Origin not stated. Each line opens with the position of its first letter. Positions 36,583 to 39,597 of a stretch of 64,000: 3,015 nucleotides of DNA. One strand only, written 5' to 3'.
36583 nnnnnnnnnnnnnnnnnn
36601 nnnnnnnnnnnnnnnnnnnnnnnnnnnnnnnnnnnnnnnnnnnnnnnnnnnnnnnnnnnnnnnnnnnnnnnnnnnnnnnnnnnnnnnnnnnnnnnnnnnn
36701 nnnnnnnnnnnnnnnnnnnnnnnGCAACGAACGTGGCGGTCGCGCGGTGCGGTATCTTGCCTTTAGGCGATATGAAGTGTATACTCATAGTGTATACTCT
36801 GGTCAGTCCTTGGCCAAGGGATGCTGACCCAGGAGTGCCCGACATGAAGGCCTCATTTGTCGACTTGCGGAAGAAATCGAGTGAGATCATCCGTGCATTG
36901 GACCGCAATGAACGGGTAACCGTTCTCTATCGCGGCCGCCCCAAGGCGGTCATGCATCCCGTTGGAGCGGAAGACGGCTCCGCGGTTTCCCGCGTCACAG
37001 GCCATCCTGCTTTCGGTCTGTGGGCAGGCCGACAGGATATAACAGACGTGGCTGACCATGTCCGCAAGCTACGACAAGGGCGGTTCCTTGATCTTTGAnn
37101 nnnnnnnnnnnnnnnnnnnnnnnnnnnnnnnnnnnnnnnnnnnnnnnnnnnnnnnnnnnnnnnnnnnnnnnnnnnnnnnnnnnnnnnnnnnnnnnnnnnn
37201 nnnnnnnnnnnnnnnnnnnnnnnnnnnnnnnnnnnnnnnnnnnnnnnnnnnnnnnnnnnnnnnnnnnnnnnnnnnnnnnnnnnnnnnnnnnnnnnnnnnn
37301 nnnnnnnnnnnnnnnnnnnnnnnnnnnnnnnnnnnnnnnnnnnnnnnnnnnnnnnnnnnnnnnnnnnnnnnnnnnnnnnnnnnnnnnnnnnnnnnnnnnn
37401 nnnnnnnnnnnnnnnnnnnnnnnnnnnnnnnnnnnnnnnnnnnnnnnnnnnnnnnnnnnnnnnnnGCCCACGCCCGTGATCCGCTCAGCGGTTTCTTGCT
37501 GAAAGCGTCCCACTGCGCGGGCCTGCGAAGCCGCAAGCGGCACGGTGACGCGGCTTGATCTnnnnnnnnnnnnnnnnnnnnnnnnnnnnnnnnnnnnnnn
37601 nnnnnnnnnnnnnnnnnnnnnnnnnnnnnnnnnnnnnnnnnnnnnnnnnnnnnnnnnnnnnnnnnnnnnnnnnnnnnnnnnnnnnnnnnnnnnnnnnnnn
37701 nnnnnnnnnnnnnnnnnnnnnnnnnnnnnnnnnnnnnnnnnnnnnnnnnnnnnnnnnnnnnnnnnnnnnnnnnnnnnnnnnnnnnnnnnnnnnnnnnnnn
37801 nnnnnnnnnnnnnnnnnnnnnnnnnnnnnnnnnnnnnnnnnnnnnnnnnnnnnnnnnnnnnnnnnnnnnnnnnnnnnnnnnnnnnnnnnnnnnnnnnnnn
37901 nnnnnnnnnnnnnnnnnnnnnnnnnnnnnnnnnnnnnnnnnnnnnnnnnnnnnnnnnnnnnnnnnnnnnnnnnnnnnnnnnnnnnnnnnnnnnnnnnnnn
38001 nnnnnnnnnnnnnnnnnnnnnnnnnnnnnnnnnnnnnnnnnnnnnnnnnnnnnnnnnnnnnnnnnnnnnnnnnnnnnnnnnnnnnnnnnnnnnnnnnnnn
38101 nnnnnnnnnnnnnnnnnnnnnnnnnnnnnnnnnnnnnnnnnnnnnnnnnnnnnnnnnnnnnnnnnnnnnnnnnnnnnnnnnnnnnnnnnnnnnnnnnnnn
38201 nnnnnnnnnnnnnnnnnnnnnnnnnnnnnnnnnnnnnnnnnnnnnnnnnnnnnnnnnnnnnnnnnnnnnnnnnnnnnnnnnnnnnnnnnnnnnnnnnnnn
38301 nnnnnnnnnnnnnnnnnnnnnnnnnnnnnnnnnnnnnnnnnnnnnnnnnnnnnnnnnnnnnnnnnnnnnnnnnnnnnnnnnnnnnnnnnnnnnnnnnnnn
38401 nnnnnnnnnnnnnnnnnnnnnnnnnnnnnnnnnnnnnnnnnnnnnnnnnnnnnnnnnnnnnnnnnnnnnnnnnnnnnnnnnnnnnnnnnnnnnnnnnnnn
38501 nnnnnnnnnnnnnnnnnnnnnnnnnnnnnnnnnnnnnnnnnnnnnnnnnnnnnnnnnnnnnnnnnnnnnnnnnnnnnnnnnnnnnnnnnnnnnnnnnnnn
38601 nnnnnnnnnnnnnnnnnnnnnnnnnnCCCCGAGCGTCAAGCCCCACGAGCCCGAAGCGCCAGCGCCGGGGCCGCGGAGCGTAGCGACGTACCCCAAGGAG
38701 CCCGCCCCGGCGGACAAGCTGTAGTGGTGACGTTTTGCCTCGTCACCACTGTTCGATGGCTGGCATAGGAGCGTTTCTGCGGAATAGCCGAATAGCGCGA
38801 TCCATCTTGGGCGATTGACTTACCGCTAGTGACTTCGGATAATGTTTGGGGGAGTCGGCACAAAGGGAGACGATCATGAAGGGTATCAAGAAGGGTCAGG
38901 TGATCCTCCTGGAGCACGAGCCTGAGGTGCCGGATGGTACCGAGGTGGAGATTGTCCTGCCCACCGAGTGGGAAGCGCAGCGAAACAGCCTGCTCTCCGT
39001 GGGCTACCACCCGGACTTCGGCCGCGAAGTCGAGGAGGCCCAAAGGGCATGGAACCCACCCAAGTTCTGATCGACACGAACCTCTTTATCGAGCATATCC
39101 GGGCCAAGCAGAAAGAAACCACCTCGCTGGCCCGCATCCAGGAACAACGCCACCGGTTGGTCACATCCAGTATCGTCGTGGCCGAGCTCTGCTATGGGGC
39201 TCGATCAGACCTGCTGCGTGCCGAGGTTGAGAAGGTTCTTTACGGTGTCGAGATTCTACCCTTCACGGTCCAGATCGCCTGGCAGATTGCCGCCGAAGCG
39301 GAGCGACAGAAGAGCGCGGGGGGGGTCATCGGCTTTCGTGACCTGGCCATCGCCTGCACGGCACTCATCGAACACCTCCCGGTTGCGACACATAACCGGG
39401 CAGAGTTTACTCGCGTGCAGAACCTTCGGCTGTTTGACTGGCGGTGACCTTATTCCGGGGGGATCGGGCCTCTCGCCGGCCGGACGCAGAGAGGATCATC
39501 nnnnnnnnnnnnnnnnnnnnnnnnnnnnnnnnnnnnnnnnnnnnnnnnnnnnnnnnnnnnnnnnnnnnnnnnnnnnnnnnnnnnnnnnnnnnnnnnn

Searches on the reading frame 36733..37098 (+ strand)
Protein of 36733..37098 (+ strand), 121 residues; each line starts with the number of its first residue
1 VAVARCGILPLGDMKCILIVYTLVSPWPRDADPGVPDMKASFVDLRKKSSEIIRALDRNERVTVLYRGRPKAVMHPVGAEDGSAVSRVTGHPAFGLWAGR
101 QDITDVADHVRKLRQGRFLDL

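Call 3: search_protein_families(library=pfam, proteins=[window:36733-37098:+], max_evalue=1)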
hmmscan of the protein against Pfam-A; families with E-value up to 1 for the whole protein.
window:36733-37098:+ (121 aa): 1 family
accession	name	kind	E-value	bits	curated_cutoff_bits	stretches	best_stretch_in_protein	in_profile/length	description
PF02604.26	PhdYeFM_antitox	-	0.00025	21.2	29.8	1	41-76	5-41/74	Antitoxin Phd_YefM, type II toxin-antitoxin system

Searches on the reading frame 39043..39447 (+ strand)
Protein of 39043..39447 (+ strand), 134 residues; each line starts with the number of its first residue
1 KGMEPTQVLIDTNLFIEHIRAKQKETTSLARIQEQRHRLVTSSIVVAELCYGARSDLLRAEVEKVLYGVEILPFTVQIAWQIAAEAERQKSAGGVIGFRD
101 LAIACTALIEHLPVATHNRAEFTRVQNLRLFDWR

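Call 3: search_protein_families(library=pfam, proteins=[window:39043-39447:+], max_evalue=1)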
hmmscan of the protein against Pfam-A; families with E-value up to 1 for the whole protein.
window:39043-39447:+ (134 aa): 3 families
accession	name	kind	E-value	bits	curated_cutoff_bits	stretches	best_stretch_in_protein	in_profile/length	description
PF01850.27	PIN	-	3.1e-16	60.5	23.6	1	8-126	1-118/120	PIN domain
PF16289.11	PIN_12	-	0.00026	21.8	32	1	8-50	1-46/172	PIN domain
PF13470.12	PIN_3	-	0.17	13.2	27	1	8-58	2-55/115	PIN domain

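Call 4: search_protein_families(library=padloc, proteins=[window:39043-39447:+], max_evalue=1)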
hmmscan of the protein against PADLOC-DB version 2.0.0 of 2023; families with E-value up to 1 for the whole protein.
window:39043-39447:+ (134 aa): 0 families

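Call 5: search_protein_families(library=ncbifam, proteins=[window:39043-39447:+], max_evalue=1)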
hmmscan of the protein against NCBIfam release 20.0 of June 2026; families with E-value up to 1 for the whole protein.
window:39043-39447:+ (134 aa): 3 families
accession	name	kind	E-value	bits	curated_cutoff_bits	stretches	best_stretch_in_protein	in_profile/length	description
NF047863.1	VapCLeptosp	equivalog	1.1e-19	71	140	1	9-133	2-129/130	type II toxin-antitoxin system tRNA(fMet)-specific endonuclease VapC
NF047959.1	TA_toxin_VapC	equivalog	1.3e-11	44.7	80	1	8-125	1-119/125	type II toxin-antitoxin system VapC family toxin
NF010285.0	PRK13725.1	subfamily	7.4e-10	38.9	143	1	8-133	4-131/132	tRNA(fMet)-specific endonuclease VapC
